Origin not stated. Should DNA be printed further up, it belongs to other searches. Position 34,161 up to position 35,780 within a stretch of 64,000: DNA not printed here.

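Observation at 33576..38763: Orphan KAS-II-type ketosynthase + GGR-type flavoprotein + two ICMT-type membrane methyltransferases + PIG-V-like GT-C: candidate undescribed membrane-lipid pathway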

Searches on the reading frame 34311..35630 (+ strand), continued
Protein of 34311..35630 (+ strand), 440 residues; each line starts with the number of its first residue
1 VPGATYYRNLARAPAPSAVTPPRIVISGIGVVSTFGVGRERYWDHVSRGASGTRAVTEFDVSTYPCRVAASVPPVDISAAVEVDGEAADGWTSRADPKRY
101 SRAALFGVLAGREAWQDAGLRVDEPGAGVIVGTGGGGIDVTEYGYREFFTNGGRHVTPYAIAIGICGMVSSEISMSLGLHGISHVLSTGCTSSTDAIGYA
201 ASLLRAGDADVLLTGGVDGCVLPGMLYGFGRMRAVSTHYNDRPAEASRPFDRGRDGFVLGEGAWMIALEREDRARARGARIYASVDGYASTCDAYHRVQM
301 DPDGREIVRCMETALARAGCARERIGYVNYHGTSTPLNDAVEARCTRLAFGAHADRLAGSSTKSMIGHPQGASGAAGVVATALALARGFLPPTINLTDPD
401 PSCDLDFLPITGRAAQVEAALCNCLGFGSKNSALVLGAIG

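Call 17: search_solved_structures(query=window:34365-35630:+, max_evalue=1e-30, show_alignments=2)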
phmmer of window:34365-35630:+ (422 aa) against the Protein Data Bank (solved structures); distinct sequences matched with E-value up to 1e-30: 76 (the best 60 are shown).
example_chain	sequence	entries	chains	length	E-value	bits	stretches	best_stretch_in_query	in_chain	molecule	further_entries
1j3n_A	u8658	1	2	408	8.2e-95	321.5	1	5-417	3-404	3-oxoacyl-(acyl-carrier protein) synthase II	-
4ls6_A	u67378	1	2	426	1.8e-91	310.5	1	1-418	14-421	3-oxoacyl-[acyl-carrier-protein] synthase 2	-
4ls5_A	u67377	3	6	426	2.6e-91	309.9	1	1-418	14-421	3-oxoacyl-[acyl-carrier-protein] synthase 2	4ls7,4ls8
1e5m_A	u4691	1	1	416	2.3e-89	303.5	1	4-416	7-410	BETA KETOACYL ACYL CARRIER PROTEIN SYNTHASE II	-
3o04_A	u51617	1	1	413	6.7e-87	295.4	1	4-419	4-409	beta-keto-acyl carrier protein synthase II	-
5sxo_A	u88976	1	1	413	9.8e-87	294.9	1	4-419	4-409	3-oxoacyl-[acyl-carrier-protein] synthase 2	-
6okg_A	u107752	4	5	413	2.1e-86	293.8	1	2-418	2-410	3-oxoacyl-[acyl-carrier-protein] synthase 2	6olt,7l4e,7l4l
4r8e_A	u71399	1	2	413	3.1e-86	293.2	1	2-418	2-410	3-oxoacyl-[acyl-carrier-protein] synthase 2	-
2gfw_A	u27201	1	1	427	3.9e-86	292.9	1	4-418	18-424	3-oxoacyl-[acyl-carrier-protein] synthase 2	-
1b3n_A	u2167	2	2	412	4.4e-86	292.7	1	4-418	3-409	PROTEIN (KETOACYL ACYL CARRIER PROTEIN SYNTHASE 2) | BETA-KETOACYL ACP SYNTHASE II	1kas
2gfy_A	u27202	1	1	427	3.9e-85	289.6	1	4-418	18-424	3-oxoacyl-[acyl-carrier-protein] synthase 2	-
3hnz_A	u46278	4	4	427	7.2e-85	288.7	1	4-418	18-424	3-oxoacyl-[acyl-carrier-protein] synthase 2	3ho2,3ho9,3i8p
9lpl_A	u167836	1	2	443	1.1e-84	288.1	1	4-418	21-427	3-oxoacyl-[acyl-carrier-protein] synthase 2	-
2gfv_A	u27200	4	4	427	1.3e-84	287.8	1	4-418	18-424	3-oxoacyl-[acyl-carrier-protein] synthase 2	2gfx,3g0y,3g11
8qm1_A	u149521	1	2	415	2.7e-83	283.5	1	3-418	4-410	3-oxoacyl-[acyl-carrier-protein] synthase 2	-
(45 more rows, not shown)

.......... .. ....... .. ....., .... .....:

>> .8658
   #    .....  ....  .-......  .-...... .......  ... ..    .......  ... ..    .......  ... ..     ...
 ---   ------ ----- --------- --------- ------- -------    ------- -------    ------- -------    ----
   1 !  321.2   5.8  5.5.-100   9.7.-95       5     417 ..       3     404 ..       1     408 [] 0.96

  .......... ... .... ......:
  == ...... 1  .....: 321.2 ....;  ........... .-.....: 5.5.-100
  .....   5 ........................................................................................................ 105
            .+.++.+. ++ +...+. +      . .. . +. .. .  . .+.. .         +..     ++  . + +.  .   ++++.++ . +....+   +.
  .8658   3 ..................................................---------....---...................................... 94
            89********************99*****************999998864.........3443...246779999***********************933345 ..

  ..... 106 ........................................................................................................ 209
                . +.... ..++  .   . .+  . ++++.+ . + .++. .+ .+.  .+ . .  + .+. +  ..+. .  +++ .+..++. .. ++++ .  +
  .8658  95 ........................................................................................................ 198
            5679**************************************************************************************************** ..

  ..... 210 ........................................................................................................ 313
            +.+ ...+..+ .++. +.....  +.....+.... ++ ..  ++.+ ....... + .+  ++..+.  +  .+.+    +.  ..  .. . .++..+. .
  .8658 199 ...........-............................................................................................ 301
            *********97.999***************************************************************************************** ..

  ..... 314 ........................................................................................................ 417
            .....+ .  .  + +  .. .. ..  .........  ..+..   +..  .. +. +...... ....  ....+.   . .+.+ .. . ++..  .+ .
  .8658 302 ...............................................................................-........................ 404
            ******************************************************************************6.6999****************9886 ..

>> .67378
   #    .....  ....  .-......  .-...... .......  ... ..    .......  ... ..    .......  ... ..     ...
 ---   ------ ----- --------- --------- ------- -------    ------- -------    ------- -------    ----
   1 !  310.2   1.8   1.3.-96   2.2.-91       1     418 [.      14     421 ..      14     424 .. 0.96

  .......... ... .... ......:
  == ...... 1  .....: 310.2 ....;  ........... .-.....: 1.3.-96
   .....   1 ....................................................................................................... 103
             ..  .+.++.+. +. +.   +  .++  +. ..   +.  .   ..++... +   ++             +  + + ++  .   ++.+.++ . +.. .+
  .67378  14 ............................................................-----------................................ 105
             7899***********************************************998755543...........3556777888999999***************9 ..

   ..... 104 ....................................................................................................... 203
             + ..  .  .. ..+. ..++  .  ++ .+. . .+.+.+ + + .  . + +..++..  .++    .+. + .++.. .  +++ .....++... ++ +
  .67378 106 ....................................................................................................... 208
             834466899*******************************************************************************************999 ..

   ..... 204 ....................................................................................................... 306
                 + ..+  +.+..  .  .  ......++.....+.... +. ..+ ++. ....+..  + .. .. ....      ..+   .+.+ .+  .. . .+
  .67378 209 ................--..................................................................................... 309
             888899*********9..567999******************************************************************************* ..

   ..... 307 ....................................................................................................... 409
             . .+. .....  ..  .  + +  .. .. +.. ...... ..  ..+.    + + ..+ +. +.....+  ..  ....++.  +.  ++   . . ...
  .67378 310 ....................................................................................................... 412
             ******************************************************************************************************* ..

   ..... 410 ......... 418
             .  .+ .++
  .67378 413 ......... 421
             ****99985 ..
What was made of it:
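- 34365..35633 (+): Stand-alone FabF-like beta-ketoacyl synthase (422 aa; Cys172-His313-His350) of a distinct family with motifs STGCTSS, CDAYHRV, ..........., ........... Best PDB match is T. thermophilus FabF at 321 bits; actinorhodin KS scores 246 (call 17).
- On FabF / KAS II (TIGR03150 equivalog): Cys172, His313 and His350 align with the FabF catalytic residues in 1j3n and 4ls6 (call 17).
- Closest known: Type II PKS KS-alpha/CLF heterodimers. Same: The actinorhodin KS is a clear but weaker match, 246 bits (call 17).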

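Call 30: search_protein_representatives(protein=window:34365-35630:+)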
Query: 422 residues. Proteins with E-value up to 0.001 (for the whole library): 72330; up to 1e-10: 51142; up to 1e-30: 9693. The best 150 are listed.
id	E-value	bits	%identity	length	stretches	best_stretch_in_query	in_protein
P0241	1.0e-202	690.2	74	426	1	3-419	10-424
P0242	1.3e-153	528.4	74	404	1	74-388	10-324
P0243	5.4e-143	493.4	77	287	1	72-357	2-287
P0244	6.1e-141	486.7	32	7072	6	126-392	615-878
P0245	8.4e-141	486.2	73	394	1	64-366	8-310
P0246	9.1e-140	482.8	72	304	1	7-311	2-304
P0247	7.1e-139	479.9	34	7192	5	144-386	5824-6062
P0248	1.9e-133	462.0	35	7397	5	139-386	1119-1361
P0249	2.2e-133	461.8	34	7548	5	133-379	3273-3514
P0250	2.4e-128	445.2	71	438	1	112-420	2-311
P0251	1.7e-127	442.3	33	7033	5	146-386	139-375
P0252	3.3e-127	441.4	34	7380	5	149-387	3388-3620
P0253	1.1e-125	436.4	74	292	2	4-226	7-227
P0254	3.2e-124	431.6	34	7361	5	109-386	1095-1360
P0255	1.1e-121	423.3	34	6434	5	150-386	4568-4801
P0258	5.9e-119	414.2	51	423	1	3-419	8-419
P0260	3.6e-115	401.8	50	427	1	5-419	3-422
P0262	1.9e-114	399.4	49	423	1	3-418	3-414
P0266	2.5e-111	389.1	48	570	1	2-418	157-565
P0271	1.4e-109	383.4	55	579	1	24-422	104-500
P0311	6.3e-102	358.1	45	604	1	5-418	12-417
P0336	1.4e-98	347.1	45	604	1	2-418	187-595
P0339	4.7e-98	345.4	45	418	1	4-419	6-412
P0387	1.6e-93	330.5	48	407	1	5-420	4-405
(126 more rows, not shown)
